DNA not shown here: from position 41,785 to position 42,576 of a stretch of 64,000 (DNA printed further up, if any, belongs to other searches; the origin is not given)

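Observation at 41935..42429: Membrane-anchored cupredoxin with a Gln axial ligand in an organism type not expected to respire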

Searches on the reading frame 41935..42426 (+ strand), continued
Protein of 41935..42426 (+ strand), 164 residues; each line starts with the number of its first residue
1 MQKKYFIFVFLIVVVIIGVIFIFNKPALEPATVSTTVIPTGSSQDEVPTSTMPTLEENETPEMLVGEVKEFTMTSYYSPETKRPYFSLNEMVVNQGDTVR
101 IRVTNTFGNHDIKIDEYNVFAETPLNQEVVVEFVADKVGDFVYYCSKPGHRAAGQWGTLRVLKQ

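Call 24: fold_search(model_id=the predicted structure, library=pdb)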
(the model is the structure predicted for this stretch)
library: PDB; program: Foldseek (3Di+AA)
matches with E <= 10: 1265; with E <= 0.001: 715
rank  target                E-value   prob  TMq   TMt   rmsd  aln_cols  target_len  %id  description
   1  6tfo_B                1.2e-09  1.00  0.50  0.20   3.3       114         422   32  Crystal structure of as isolated three-domain copper-containing nitrite reductase from Hyphomicrobium denitrificans st (released 2020-06-10)
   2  6tfd_A                1.6e-09  1.00  0.50  0.21   3.2       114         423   32  Crystal structure of nitrite and NO bound three-domain copper-containing nitrite reductase from Hyphomicrobium denitri (released 2020-06-10)
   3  6tfo_C                2.7e-09  1.00  0.50  0.20   3.4       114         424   32  Crystal structure of as isolated three-domain copper-containing nitrite reductase from Hyphomicrobium denitrificans st (released 2020-06-10)
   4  2dv6_A                6.2e-09  1.00  0.50  0.21   3.4       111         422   30  Crystal structure of nitrite reductase from Hyphomicrobium denitrificans (released 2007-02-20)
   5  3sbp_A                3.3e-08  1.00  0.48  0.14   2.2        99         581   30  Pseudomonas stutzeri nitrous oxide reductase, P1 crystal form (released 2011-08-10)
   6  6y72_A                4.3e-08  1.00  0.48  0.14   2.1        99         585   30  Pseudomonas stutzeri nitrous oxide reductase mutant, H178A (released 2021-01-27)
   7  7aq0_A                4.3e-08  1.00  0.47  0.14   2.2        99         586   29  Pseudomonas stutzeri nitrous oxide reductase mutant, D576A/S550A (released 2021-01-13)
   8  7apy_A                4.5e-08  1.00  0.48  0.14   2.2        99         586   30  Pseudomonas stutzeri nitrous oxide reductase mutant, D576A (released 2021-01-13)
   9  7aq5_B                4.5e-08  1.00  0.47  0.14   2.1        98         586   30  Pseudomonas stutzeri nitrous oxide reductase mutant, H583N (released 2021-01-13)
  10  7aq0_B                4.8e-08  1.00  0.47  0.14   2.2        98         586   30  Pseudomonas stutzeri nitrous oxide reductase mutant, D576A/S550A (released 2021-01-13)
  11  5i5m_B                6.5e-08  1.00  0.48  0.14   2.1        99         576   28  Shewanella denitrificans nitrous oxide reductase, Ca2+-reconstituted form (released 2016-03-02)
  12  6y7e_A                6.9e-08  1.00  0.48  0.14   2.1        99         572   30  Pseudomonas stutzeri nitrous oxide reductase mutant, H494A (released 2021-01-27)
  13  6rkz_A                6.9e-08  1.00  0.48  0.14   2.1        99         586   30  Recombinant Pseudomonas stutzeri nitrous oxide reductase, form II (released 2019-06-26)
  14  7aq7_B                6.9e-08  1.00  0.47  0.14   2.1        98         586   30  Pseudomonas stutzeri nitrous oxide reductase mutant, H583Y (released 2021-01-13)
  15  6rl0_A                7.3e-08  1.00  0.48  0.14   2.1        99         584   30  Recombinant Pseudomonas stutzeri nitrous oxide reductase, form I (released 2019-06-26)
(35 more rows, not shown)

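Call 25: search_protein_representatives(alignment_id=A1)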
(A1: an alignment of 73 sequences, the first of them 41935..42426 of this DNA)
Query: 73 sequences, 279 profile positions. Proteins with E-value up to 0.001 (for the whole library): 6732; up to 1e-10: 3227; up to 1e-30: 240. The best 150 are listed.
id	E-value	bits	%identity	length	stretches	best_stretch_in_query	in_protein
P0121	9.4e-115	399.5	-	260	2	20-177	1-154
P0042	6.8e-75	268.7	-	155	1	20-173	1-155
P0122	1.8e-72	260.8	-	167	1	20-174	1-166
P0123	4.0e-70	253.1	-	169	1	20-172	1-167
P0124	6.6e-70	252.4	-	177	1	27-172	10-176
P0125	8.8e-69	248.7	-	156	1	20-174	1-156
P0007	1.6e-68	247.8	-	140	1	25-174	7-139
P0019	4.4e-68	246.4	-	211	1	19-174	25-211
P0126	6.3e-68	245.9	-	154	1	21-173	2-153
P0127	3.9e-66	240.0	-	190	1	20-174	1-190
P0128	6.6e-66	239.2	-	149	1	20-174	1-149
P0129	2.1e-64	234.3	-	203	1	52-174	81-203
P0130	2.6e-63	230.7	-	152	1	20-174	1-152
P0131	3.2e-63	230.4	-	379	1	59-173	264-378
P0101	6.0e-63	229.5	-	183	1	20-172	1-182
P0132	1.2e-62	228.6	-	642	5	97-190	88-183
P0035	1.5e-60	221.6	-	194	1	20-174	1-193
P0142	9.9e-60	219.0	-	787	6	95-191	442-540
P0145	1.2e-58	215.4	-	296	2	57-173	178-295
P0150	4.7e-57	210.2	-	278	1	25-187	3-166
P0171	6.5e-48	180.2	-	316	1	58-174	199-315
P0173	1.4e-46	175.8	-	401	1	52-172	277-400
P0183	2.6e-40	155.3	-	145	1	20-172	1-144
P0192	8.9e-39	150.2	-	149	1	20-172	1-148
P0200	1.0e-36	143.5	-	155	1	20-172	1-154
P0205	5.3e-36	141.1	-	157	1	21-173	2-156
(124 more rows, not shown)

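Call 27: find_related_loci(query=A1, collection=genome_contigs, flank=10000)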
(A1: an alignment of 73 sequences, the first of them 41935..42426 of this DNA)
Query A1 (164 aa) in genome_contigs; peptide patterns used: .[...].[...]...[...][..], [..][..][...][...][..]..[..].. (x = any residue, [..] = any of these).
252 stretches matched a pattern; 199 encode a relative of the query (tblastn E <= 1e-3); the best 80 are kept; 80 distinct loci.
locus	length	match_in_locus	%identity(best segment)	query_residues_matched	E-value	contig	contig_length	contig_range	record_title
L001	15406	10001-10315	67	59-163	8e-48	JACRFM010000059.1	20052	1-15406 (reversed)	MAG: Candidatus Kerfeldbacteria bacterium isolate NC_groundwater_1725_Pr3_B-0.1um_43_11 SR-2_scaffold_141_1970653, whole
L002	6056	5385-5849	48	2-163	2e-42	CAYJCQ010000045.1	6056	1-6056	MAG TPA_asm: uncultured Candidatus Saccharibacteria bacterium isolate ERP119705_co9_281 genome assembly, contig: NODE_21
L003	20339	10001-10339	59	42-161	2e-42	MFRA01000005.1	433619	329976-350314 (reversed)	MAG: Candidatus Magasanikbacteria bacterium RIFOXYD1_FULL_40_23 rifoxyd1_full_scaffold_32, whole genome shotgun sequence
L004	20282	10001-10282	69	68-161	4e-42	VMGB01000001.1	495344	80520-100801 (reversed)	MAG: Parcubacteria group bacterium Gr01-1014_13 G01um101413_scaffold_2, whole genome shotgun sequence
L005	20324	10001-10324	62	59-164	3e-41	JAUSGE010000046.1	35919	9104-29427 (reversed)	MAG: bacterium isolate E14_metabat.bin.105 E14_k141_1585324, whole genome shotgun sequence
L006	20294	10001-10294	68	66-161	9e-41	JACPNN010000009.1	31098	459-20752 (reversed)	MAG: Candidatus Aenigmatarchaeota archaeon isolate NC_groundwater_576_Ag_S-0.2um_47_17 S36_SO-2_scaffold_7107, whole gen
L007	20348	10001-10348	57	41-161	2e-40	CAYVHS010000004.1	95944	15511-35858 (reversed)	MAG TPA_asm: uncultured Bdellovibrionales bacterium isolate SRP278252_co2_49 genome assembly, contig: NODE_309_length_95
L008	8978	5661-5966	62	62-161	2e-40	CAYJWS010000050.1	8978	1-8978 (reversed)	MAG TPA_asm: uncultured Gammaproteobacteria bacterium isolate ERP125453_co1_494 genome assembly, contig: NODE_9336_lengt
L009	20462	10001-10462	43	1-161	2e-40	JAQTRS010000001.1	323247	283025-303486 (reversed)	MAG: Candidatus Moraniibacteriota bacterium isolate STB_169 NODE_63_length_323247_cov_5.600350_Sandtown_B, whole genome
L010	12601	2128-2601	45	10-161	2e-40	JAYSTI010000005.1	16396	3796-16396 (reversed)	MAG: Candidatus Lloydbacteria bacterium isolate GFS_12411 GFS_12411_4, whole genome shotgun sequence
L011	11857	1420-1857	46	17-161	8e-40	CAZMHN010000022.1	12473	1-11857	MAG TPA_asm: uncultured Gammaproteobacteria bacterium isolate binchicken_co66_121 genome assembly, contig: NODE_7684_len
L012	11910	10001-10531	45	3-161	1e-39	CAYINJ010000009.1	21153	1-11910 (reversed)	MAG TPA_asm: uncultured Gammaproteobacteria bacterium isolate ERP119705_co25_677 genome assembly, contig: NODE_1461_leng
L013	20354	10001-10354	53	42-162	2e-39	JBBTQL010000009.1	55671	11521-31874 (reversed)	MAG: Patescibacteria group bacterium isolate H43-bin081_1 H43_bin081_1_000000000009, whole genome shotgun sequence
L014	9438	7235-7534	65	66-163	1e-39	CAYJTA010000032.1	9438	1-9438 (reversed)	MAG TPA_asm: uncultured archaeon isolate ERP125453_co1_278 genome assembly, contig: NODE_8669_length_9438_cov_4.867953,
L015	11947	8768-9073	61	62-161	2e-39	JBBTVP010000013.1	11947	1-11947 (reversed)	MAG: Patescibacteria group bacterium isolate H51-bin047_1 H51_bin047_1_000000000013, whole genome shotgun sequence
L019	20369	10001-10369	45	13-162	1e-37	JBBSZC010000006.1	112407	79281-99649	MAG: Nanoarchaeota archaeon isolate H43-bin014_1 H43_bin014_1_000000000006, whole genome shotgun sequence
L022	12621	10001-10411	44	1-162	9e-38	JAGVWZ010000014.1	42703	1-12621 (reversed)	Candidatus Pacearchaeota archaeon isolate RIFOXYB1_FULL_29_20 rifoxyb1_full_scaffold_277, whole genome shotgun sequence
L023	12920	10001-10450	42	1-161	2e-37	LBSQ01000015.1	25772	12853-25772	MAG: Parcubacteria group bacterium GW2011_GWA2_37_10 US35_C0015, whole genome shotgun sequence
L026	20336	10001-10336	57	55-164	2e-37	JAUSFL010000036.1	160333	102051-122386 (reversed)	MAG: Candidatus Iainarchaeum archaeon isolate E14_maxbin.308 E14_k141_850214, whole genome shotgun sequence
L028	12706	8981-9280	59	66-163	7e-37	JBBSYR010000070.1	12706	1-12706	MAG: Nanoarchaeota archaeon isolate H43-bin213_1 H43_bin213_1_000000000070, whole genome shotgun sequence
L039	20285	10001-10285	61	65-161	1e-35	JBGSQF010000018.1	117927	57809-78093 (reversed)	MAG: Candidatus Paceibacteria bacterium isolate JTS-AC323 k141_977218, whole genome shotgun sequence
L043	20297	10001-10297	59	66-162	2e-35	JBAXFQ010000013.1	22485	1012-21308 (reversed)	MAG: Candidatus Nomurabacteria bacterium isolate ELA275 MAG275_13, whole genome shotgun sequence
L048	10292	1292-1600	56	58-162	4e-35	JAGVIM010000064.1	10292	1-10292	MAG: Nanoarchaeota archaeon isolate DeMMO1_8 c_000000004709, whole genome shotgun sequence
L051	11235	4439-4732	59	68-162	7e-35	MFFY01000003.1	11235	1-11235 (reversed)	MAG: Candidatus Falkowbacteria bacterium RIFCSPLOWO2_12_FULL_45_13 rifcsplowo2_12_scaffold_10892, whole genome shotgun s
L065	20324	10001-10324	52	58-162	1e-33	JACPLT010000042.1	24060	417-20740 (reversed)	MAG: Candidatus Pacearchaeota archaeon isolate NC_groundwater_528_Ag_S-0.1um_33_10 S35_SO-1_scaffold_588844, whole genom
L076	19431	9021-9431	40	13-163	6e-31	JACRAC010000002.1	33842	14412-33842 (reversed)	MAG: Candidatus Aenigmatarchaeota archaeon isolate NC_groundwater_1583_Pr3_B-0.1um_32_43 SR-2_scaffold_141_161474, whole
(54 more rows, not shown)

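Call 31: search_protein_families(library=pfam, proteins=[L048:1674-2972:+, L076:7528-8433:-, L065:9520-9903:+, L022:7686-8012:+, L003:13495-14724:+, L028:6052-8253:+, L039:7464-8741:-, L012:8109-8471:+, L043:5663-6241:+, L004:13644-15062:+], max_evalue=0.001)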
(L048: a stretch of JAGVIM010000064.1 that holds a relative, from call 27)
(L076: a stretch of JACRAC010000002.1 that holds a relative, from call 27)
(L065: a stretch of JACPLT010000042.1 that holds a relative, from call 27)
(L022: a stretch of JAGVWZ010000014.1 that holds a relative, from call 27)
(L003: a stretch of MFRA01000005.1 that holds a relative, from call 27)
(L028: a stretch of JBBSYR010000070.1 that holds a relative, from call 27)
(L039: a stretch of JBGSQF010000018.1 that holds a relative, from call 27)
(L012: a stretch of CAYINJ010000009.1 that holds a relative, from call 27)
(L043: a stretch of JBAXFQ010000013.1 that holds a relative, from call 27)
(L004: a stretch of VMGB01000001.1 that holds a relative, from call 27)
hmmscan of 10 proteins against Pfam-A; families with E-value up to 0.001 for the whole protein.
L048:1674-2972:+ (433 aa): 5 families
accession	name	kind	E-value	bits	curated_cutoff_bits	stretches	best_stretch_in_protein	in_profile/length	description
PF00175.26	NAD_binding_1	-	8.2e-19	68.7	22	1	312-412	1-107/109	Oxidoreductase NAD-binding domain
PF01794.25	Ferric_reduct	-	2.5e-11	44.1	28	1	50-164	1-120/121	Ferric reductase like transmembrane component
PF08022.18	FAD_binding_8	-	2.1e-10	41.1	22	1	213-282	7-79/109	FAD-binding domain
PF00970.30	FAD_binding_6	-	3e-06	27.9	21.1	1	222-299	16-97/99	Oxidoreductase FAD-binding domain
PF08030.17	NAD_binding_6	-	2.1e-05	25.1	22.2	1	308-361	2-61/156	Ferric reductase NAD binding domain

L076:7528-8433:- (302 aa): 3 families
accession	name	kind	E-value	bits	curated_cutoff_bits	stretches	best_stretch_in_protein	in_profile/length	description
PF00005.33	ABC_tran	-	3.9e-28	99.2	25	1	9-136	16-136/137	ABC transporter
PF13732.12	DrrA1-3_C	-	1.2e-11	45.6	27.4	1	192-277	2-81/81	ATP-binding protein DrrA1-3-like, C-terminal domain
PF13304.12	AAA_21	-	1.2e-09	39.2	27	1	92-167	221-298/304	AAA domain, putative AbiEii toxin, Type IV TA system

L065:9520-9903:+ (128 aa): 1 family
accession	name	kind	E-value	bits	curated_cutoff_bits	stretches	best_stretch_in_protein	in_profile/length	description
PF00085.26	Thioredoxin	-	0.00013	22.3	23.5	1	57-108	26-83/103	Thioredoxin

L022:7686-8012:+ (109 aa): 0 families

L003:13495-14724:+ (410 aa): 5 families
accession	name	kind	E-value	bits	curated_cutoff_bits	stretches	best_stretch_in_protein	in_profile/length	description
PF00266.25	Aminotran_5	-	5.6e-144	480.1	21.5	1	26-396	1-370/371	Aminotransferase class-V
PF00155.27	Aminotran_1_2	-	1.8e-10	41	19.7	1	36-202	18-187/361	Aminotransferase class I and II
PF01053.26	Cys_Met_Meta_PP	-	1.3e-06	27.6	27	1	108-229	86-201/381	Cys/Met metabolism PLP-dependent enzyme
PF01212.27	Beta_elim_lyase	-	3.1e-06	27.2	27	1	69-287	33-245/288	Beta-eliminating lyase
PF01041.23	DegT_DnrJ_EryC1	-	4.2e-06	26.7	19.8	1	69-242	25-190/360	DegT/DnrJ/EryC1/StrS aminotransferase family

L028:6052-8253:+ (734 aa): 4 families
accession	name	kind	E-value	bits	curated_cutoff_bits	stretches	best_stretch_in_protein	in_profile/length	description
PF00122.25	E1-E2_ATPase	-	1.3e-66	224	28.1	1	222-402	2-181/181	E1-E2 ATPase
PF00702.32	Hydrolase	-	1.1e-39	137.3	26.4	1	420-634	3-191/191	haloacid dehalogenase-like hydrolase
PF00403.32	HMA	-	4.8e-15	56.1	24.8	1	11-68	4-61/62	Heavy-metal-associated domain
PF08282.18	Hydrolase_3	-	0.00025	21.3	20.9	0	614-666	203-255/255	haloacid dehalogenase-like hydrolase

L039:7464-8741:- (426 aa): 7 families
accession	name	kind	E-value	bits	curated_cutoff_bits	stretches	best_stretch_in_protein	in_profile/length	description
PF00535.33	Glycos_transf_2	-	9.1e-33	114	23.3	1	60-228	1-167/168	Glycosyl transferase family 2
PF13641.12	Glyco_tranf_2_3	-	3.2e-23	83.4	27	1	57-285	1-230/230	Glycosyltransferase like family 2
PF13632.12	Glyco_trans_2_3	-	1.1e-17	64.9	27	1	144-340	2-190/198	Glycosyl transferase family group 2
PF10111.15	Glyco_tranf_2_2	-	6.3e-08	32.9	27.3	1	60-163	1-104/276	Glycosyltransferase like family 2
PF03142.21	Chitin_synth_2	-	1.5e-07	30.9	27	1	142-222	203-286/527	Chitin synthase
PF13506.12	Glyco_transf_21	-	3.3e-05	23.9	21.7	1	127-251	18-142/174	Glycosyl transferase family 21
PF13704.12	Glyco_tranf_2_4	-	0.00016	22.6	27.5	1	67-150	2-81/98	Glycosyl transferase family 2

L012:8109-8471:+ (121 aa): 1 family
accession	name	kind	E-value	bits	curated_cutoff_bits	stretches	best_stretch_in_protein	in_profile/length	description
PF01541.30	GIY-YIG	-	3e-16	59.9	22.6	1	38-105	1-71/78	GIY-YIG catalytic domain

L043:5663-6241:+ (193 aa): 1 family
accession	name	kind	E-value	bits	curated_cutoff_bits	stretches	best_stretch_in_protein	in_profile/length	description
PF04011.17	LemA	-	2.7e-62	209.5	26.2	1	43-193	1-149/149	LemA family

L004:13644-15062:+ (473 aa): 2 families
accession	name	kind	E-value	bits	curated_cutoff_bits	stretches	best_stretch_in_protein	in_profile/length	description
PF01458.23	SUFBD_core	-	1.3e-85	287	27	1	210-444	1-232/232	SUF system FeS cluster assembly, SufBD core domain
PF19295.5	SufBD_N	-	2e-11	44.3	23.5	1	141-207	105-171/172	SufBD protein N-terminal region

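Call 74: search_protein_families(library=ncbifam, proteins=[L022:10429-11718:+], max_evalue=0.01)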
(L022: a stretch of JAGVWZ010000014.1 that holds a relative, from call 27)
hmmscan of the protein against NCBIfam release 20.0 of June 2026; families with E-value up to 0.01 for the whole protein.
L022:10429-11718:+ (430 aa): 31 families (the best 25 are shown)
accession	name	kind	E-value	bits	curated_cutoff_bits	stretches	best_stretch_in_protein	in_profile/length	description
NF040810.1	BenC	equivalog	1.2e-30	106.9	430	1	198-428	98-330/333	benzoate 1,2-dioxygenase electron transfer component BenC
NF009805.0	PRK13289.1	equivalog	5.5e-28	98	432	1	203-428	155-392/399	NO-inducible flavohemoprotein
TIGR02160.1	PA_CoA_Oxy5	hypoth_equivalog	3.7e-26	91.8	420.8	1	209-428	6-241/352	1,2-phenylacetyl-CoA epoxidase subunit PaaE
NF045803.1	MethMoxFADbindMmoC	equivalog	1.5e-24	86.4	500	1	198-429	100-341/343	aromatic/alkene monooxygenase hydroxylase FAD-binding subunit MmoC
NF007964.0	PRK10684.1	equivalog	2.1e-24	86.1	383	1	204-429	9-238/333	NADH oxidoreductase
NF058606.1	GlBtMonoRdsGbcB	equivalog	8.4e-23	80.8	500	1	211-428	20-247/362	glycine betaine monooxygenase reductase subunit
NF052252.1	flav_redu_LuxG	exception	1.8e-22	79.7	340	1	205-413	1-213/232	flavin mononucleotide reductase LuxG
NF005963.0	PRK08051.1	equivalog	6.6e-22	78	230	1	204-424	3-226/233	NAD(P)H-flavin reductase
TIGR01941.1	nqrF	equivalog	1.9e-21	76.5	295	1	271-428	239-403/405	NADH:ubiquinone reductase (Na(+)-transporting) subunit F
NF000796.0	PRK00054.1-1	equivalog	1.2e-20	73.9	224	1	206-408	5-184/254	dihydroorotate dehydrogenase electron transfer subunit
NF006220.0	PRK08345.1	subfamily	1.3e-20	73.8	395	1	227-425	38-248/294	cytochrome-c3 hydrogenase subunit gamma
TIGR02911.1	sulfite_red_B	equivalog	1.9e-19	69.8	288.6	1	206-426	7-222/261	anaerobic sulfite reductase subunit AsrB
NF040830.1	sulfhyd_ShyC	equivalog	5.7e-19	68.4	600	1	227-419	34-236/288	NAD(P)-dependent hydrogenase/sulfhydrogenase 2 subunit gamma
NF000798.0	PRK00054.1-3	equivalog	2.1e-18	66.8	219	1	205-407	6-188/244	dihydroorotate dehydrogenase electron transfer subunit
NF008822.0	PRK11872.1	equivalog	2.7e-17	62.8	402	1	197-428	99-335/341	anthranilate 1,2-dioxygenase electron transfer component AntC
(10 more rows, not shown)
